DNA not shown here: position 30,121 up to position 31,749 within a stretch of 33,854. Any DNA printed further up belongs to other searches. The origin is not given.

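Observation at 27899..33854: Same-strand cluster of uncharacterised envelope genes with an ECF sigma factor, convergent with a multicopper oxidase: candidate undescribed system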

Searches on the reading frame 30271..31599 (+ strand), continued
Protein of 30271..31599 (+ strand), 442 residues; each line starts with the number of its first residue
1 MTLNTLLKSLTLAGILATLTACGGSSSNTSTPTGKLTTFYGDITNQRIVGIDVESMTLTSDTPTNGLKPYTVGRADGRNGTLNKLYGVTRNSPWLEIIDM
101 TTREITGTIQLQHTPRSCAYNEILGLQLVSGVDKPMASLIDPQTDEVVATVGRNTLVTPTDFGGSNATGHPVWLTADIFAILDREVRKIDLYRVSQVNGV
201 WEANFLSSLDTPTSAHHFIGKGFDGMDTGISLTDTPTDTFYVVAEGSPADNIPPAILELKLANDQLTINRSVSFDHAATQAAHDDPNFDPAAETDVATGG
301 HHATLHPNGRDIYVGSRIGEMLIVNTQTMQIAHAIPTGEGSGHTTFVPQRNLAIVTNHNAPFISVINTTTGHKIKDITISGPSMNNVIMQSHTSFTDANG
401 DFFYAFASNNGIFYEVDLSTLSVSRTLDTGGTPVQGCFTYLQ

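Call 68: search_solved_structures(query=A6, max_evalue=10, show_alignments=3)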
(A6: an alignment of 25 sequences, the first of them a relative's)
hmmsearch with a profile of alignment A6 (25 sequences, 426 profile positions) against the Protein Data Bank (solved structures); distinct sequences matched with E-value up to 10: 35.
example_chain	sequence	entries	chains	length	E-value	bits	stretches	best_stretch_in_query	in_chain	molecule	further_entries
1l0q_A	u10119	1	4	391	8e-14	54.5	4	288-364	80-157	Surface layer protein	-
5c2v_B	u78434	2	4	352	1.6e-06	30.4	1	279-364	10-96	HYDRAZINE SYNTHASE BETA SUBUNIT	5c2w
6tjf_A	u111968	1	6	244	0.00068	21.8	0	293-311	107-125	Cake6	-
6rtd_A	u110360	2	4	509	0.0014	20.8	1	288-325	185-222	Cytochrome c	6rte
3vgz_A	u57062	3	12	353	0.0015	20.7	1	298-360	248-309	Uncharacterized protein YncE | PQQ-dependent catabolism-associated beta-propeller protein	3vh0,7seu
8prs_A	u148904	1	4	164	0.0016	20.6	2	287-392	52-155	nvBagel4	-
6tje_A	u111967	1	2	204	0.0022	20.1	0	293-311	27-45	Cake5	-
3bws_A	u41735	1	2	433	0.0049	18.9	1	289-359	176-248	protein Lp49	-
9h2q_B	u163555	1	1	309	0.0058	18.7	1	284-366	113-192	Autophagy-related protein 16-1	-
6tjd_A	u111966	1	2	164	0.014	17.4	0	293-311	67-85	Cake4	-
8ptf_A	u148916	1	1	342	0.024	16.7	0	78-113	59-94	YncE family protein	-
8ptd_A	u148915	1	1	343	0.024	16.7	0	78-113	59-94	YncE family protein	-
8pra_A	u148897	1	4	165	0.044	15.8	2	288-393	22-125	Cell surface protein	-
8enx_A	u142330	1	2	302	0.11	14.4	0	283-323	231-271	Coatomer subunit beta'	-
6tjc_A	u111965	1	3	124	0.13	14.3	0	293-312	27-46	Cake3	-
6tv2_A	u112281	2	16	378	0.36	12.8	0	289-332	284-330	Protein NirF | Protein NirF,Protein NirF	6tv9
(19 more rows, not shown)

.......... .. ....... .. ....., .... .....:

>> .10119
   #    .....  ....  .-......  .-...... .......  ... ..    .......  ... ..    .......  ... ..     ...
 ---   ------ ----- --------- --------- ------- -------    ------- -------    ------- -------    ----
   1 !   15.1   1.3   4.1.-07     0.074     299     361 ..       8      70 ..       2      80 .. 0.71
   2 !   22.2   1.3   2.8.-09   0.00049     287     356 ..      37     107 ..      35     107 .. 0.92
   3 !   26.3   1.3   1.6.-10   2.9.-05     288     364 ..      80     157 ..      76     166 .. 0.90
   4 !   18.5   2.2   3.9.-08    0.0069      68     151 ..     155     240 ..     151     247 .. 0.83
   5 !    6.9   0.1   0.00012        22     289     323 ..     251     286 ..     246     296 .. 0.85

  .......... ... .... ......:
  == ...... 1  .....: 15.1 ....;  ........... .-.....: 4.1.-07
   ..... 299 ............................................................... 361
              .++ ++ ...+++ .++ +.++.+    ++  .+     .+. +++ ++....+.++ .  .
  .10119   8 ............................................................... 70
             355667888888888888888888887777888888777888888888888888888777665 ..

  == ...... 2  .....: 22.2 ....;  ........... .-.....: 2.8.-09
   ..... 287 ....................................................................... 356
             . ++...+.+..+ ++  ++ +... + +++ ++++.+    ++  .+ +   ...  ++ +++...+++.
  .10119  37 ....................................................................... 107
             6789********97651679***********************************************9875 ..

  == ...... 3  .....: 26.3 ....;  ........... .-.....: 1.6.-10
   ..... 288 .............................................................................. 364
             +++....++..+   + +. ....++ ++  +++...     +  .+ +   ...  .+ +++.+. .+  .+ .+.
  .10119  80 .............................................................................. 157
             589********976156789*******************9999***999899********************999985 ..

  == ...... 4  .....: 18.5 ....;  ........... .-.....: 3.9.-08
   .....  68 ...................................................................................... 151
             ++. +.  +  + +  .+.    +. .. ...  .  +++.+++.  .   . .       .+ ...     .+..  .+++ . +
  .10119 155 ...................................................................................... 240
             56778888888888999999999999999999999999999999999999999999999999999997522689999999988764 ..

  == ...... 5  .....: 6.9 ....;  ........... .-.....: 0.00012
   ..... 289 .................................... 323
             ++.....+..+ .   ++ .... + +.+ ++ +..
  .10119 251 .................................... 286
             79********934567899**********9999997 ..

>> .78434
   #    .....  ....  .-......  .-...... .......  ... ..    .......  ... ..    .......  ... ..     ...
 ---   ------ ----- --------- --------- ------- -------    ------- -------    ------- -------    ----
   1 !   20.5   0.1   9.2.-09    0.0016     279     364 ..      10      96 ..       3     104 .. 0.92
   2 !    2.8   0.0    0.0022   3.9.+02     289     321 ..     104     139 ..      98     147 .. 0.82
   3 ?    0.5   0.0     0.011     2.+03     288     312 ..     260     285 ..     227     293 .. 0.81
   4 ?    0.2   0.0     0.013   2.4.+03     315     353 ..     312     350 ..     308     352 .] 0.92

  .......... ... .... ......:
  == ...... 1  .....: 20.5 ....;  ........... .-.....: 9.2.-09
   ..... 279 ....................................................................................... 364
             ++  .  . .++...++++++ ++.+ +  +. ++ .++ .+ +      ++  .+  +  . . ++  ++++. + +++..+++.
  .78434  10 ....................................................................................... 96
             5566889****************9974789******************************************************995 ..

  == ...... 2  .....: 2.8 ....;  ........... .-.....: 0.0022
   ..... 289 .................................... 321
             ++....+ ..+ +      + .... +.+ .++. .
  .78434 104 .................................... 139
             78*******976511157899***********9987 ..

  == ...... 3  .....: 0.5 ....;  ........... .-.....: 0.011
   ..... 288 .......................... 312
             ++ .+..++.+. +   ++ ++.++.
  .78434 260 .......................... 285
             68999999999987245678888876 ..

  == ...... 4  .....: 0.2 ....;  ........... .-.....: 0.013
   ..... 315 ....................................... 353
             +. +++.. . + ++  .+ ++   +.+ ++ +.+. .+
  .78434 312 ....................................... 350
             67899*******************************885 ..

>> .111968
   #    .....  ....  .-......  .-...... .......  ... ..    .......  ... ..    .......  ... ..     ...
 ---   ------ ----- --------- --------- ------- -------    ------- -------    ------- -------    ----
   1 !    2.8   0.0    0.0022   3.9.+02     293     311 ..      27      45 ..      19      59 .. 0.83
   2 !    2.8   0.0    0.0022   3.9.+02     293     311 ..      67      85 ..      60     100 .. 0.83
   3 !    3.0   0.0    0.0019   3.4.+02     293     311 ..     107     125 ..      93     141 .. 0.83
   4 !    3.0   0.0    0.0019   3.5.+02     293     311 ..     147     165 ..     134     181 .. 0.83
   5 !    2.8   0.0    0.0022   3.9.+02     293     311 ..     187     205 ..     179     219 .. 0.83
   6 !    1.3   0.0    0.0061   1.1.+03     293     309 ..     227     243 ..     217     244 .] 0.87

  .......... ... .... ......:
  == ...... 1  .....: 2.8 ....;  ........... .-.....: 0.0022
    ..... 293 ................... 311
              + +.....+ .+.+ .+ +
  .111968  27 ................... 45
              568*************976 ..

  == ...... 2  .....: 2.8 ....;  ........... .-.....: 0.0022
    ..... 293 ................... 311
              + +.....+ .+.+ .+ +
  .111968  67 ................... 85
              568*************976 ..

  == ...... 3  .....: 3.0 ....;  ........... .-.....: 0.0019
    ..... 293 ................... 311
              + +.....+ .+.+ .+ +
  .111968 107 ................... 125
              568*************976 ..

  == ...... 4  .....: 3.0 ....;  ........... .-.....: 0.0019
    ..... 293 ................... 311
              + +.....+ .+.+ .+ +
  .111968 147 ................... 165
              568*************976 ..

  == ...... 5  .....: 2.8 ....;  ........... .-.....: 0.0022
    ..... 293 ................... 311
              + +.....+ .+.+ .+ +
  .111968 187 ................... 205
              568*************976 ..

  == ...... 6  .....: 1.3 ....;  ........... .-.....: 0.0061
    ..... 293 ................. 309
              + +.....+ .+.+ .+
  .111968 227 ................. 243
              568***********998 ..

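Call 74: predict_structure(alignment_id=A6)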
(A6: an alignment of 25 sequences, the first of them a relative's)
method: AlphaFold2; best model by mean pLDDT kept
length: 442 residues; sequences in the alignment: 25
mean_pLDDT: 86.7   pTM: 0.85
mean pLDDT of the five models: 86.7, 86.4, 85.7, 83.3, 83.1
residues with pLDDT >= 90: 267; 70-90: 122; 50-70: 33; < 50: 20
segments of 3 or more residues with pLDDT < 50: 1-3, 16-29, 294-296
pLDDT, mean of each block of 10 residues (from residue 1): 53 50 41 84 92 93 88 79 86 91 93 93 95 95 97 92 80 96 96 96 98 93 85 91 91 95 98 91 83 54 89 88 96 89 88 90 94 92 69 87 90 95 94 87 79
secondary structure, 60 per line:
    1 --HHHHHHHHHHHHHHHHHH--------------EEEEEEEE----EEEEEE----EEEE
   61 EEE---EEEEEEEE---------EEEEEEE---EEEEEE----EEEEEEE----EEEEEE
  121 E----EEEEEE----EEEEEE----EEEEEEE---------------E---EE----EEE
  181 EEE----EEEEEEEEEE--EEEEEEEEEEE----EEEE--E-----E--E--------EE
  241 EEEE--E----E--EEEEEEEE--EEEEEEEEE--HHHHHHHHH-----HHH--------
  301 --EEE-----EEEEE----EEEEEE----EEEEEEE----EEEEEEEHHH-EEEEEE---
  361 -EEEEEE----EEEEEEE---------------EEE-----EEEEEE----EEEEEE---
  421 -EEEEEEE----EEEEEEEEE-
elements in order: H3-20 E35-42 E47-52 E57-63 E67-74 E84-90 E94-99 E104-110 E115-121 E126-131 E136-141 E146-152 E178-183 E188-197 E200-210 E215-218 E239-244 E255-262 E265-273 H276-284 E303-305 E311-315 E320-325 E330-336 E341-347 E352-357 E362-367 E372-378 E394-396 E402-407 E412-417 E422-428 E433-441
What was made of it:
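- On Eight-bladed cofactor/metal-binding propellers (AztD, NirF, cd1 d1 domain): pTM 0.85 and 31 strands (call 74).
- The model is a confident eight-bladed propeller (call 74).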

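Call 76: fold_search(model_id=the predicted structure, library=pdb)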
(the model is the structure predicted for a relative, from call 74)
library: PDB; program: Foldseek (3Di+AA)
matches with E <= 10: 1947; with E <= 0.001: 1770
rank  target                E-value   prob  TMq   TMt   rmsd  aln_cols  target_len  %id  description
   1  1l0q_A                5.0e-15  1.00  0.48  0.54   5.9       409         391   14  Tandem YVTN beta-propeller and PKD domains from an archaeal surface layer protein (released 2002-11-06)
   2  6tv2_A                4.8e-14  1.00  0.62  0.72   5.0       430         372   14  Heme d1 biosynthesis associated Protein NirF (released 2020-04-22)
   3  9n73_LQ               1.1e-13  1.00  0.34  0.20  19.2       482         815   10  SSU processome maturation and disassembly, State G (released 2025-10-29)
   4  7mq8_LR               6.2e-13  1.00  0.47  0.28  14.8       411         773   10  Cryo-EM structure of the human SSU processome, state pre-A1 (released 2021-09-22)
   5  7mqa_LR               8.4e-13  1.00  0.41  0.25  18.4       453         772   10  Cryo-EM structure of the human SSU processome, state post-A1 (released 2021-09-22)
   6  1nir_A                1.5e-12  1.00  0.61  0.52   5.5       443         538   15  OXYDIZED NITRITE REDUCTASE FROM PSEUDOMONAS AERUGINOSA (released 1997-12-03)
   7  1nir_B                2.9e-12  1.00  0.60  0.51   5.9       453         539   14  OXYDIZED NITRITE REDUCTASE FROM PSEUDOMONAS AERUGINOSA (released 1997-12-03)
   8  5i2t                  4.9e-12  1.00  0.33  0.25  16.8       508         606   10  Domain characterization of the WD protein Pwp2 and their relevance in ribosome biogenesis (released 2017-06-21)
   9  1bl9_A                5.2e-12  1.00  0.61  0.51   5.7       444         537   14  CONFORMATIONAL CHANGES OCCURRING UPON REDUCTION IN NITRITE REDUCTASE FROM PSEUDOMONAS AERUGINOSA (released 1999-04-27)
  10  2j56_H                5.7e-12  1.00  0.47  0.53  14.9       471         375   11  X-ray reduced Paraccocus denitrificans methylamine dehydrogenase N- semiquinone in complex with amicyanin. (released 2007-01-23)
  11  1gjq_A                6.0e-12  1.00  0.61  0.51   5.6       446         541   14  Pseudomonas aeruginosa cd1 nitrite reductase reduced cyanide complex (released 2002-08-01)
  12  7seu_D                6.0e-12  1.00  0.42  0.56   8.7       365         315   14  Crystal structure of E coli contaminant protein YncE co-purified with a plant protein (released 2022-04-20)
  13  6ke6_B2               6.0e-12  1.00  0.35  0.20  18.2       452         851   10  3.4 angstrom cryo-EM structure of yeast 90S small subunit preribosome (released 2020-08-05)
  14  6zqe_UL               9.8e-12  1.00  0.28  0.19  17.9       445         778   12  Cryo-EM structure of the 90S pre-ribosome from Saccharomyces cerevisiae, state Dis-A (Poly-Ala) (released 2020-09-23)
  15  9n74_LQ               1.1e-11  1.00  0.34  0.20  18.6       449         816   11  SSU processome maturation and disassembly, State H (released 2025-10-29)
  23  6rtd_B                1.7e-11  1.00  0.61  0.58   5.4       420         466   12  Dihydro-heme d1 dehydrogenase NirN in complex with DHE (released 2019-06-19)
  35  6n01_A                3.2e-11  1.00  0.55  0.65   7.7       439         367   10  Structure of apo AztD from Citrobacter koseri (released 2019-09-18)
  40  6rtd_A                3.9e-11  1.00  0.61  0.58   5.3       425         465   12  Dihydro-heme d1 dehydrogenase NirN in complex with DHE (released 2019-06-19)
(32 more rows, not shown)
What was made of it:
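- On Eight-bladed cofactor/metal-binding propellers (AztD, NirF, cd1 d1 domain): TM 0.55-0.63 to 6tv2, 1nir, 6rtd and 6n01 (call 76).
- Closest known: AztD zinc chaperone and the NirF/NirN/cd1 d1-domain propellers. Same: The fold is an eight-bladed propeller (TM 0.55-0.63; call 76).
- It resembles cofactor- or metal-binding propellers: NirF, cd1, NirN and AztD (call 76).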

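Call 96: search_protein_families(library=pfam, proteins=[L082:2172-4196:+], max_evalue=0.001)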
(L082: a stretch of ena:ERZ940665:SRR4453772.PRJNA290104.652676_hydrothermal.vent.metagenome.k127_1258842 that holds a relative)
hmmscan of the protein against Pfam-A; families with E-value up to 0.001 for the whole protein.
L082:2172-4196:+ (674 aa): 8 families
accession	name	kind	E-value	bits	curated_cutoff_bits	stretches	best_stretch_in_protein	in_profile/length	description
PF17963.7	Big_9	-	2.4e-12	48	23.6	1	554-640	3-89/89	Bacterial Ig domain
PF17892.7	Cadherin_5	-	2e-06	28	26.5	1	575-641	32-97/98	Cadherin-like domain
PF13435.11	Cytochrome_C554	-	5.4e-06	27.7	20.8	0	42-146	2-83/84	Cytochrome c554 and c-prime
PF14537.11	Cytochrom_c3_2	-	1.3e-05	26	25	0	93-148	23-66/79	Cytochrome c3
PF14522.11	Cytochrome_C7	-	1.4e-05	25.2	24.8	0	35-147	8-67/67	Cytochrome c7 and related cytochrome c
PF22113.1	Mtrc-MtrF_II-IV_dom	-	1.5e-05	25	30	0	24-222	13-132/176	Outer membrane cytochrome MtrC/MtrF-like, domains II/IV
PF02085.21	Cytochrom_CIII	-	0.00011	23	22.9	0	188-267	16-86/101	Class III cytochrome C family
PF16184.11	Cadherin_3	-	0.00034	21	25.5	0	558-641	5-106/106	Cadherin-like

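Call 109: find_encoding_contigs(protein=P0177, flank=8000, max_places=2)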
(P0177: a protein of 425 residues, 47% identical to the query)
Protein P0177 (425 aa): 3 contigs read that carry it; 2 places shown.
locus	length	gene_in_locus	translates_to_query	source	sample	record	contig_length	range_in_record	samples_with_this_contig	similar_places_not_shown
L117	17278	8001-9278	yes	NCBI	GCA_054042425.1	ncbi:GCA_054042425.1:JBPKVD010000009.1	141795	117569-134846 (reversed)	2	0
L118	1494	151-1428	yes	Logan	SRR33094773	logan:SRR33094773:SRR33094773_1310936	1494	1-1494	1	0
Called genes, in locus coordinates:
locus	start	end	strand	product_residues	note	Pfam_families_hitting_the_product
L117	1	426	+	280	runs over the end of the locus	PF03186:CobD_Cbib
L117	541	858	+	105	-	PF13146:TRL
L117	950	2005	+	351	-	-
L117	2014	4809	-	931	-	PF22527:DEXQc_Suv3, PF00271:Helicase_C, PF12513:SUV3_C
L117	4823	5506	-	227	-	PF03006:HlyIII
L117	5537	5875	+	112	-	-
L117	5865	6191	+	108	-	PF03745:DUF309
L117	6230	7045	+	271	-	PF05552:MS_channel_1st_1, PF21088:MS_channel_1st (weak), PF00924:MS_channel_2nd, PF21082:MS_channel_3rd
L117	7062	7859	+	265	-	PF04338:DUF481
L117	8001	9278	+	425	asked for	-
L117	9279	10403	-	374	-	PF07690:MFS_1, PF12832:MFS_1_like, PF07690:MFS_1 (weak)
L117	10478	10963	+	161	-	PF00989:PAS, PF13426:PAS_9 (weak), PF08447:PAS_3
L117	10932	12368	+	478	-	PF00015:MCPsignal, PF13682:CZB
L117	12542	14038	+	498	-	PF02310:B12-binding, PF04055:Radical_SAM, PF13311:DUF4080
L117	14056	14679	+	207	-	PF06035:Peptidase_C93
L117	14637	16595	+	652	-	PF16448:LapD_MoxY_N, PF00990:GGDEF, PF00563:EAL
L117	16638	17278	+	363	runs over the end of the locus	PF00015:MCPsignal, PF13682:CZB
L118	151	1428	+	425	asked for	-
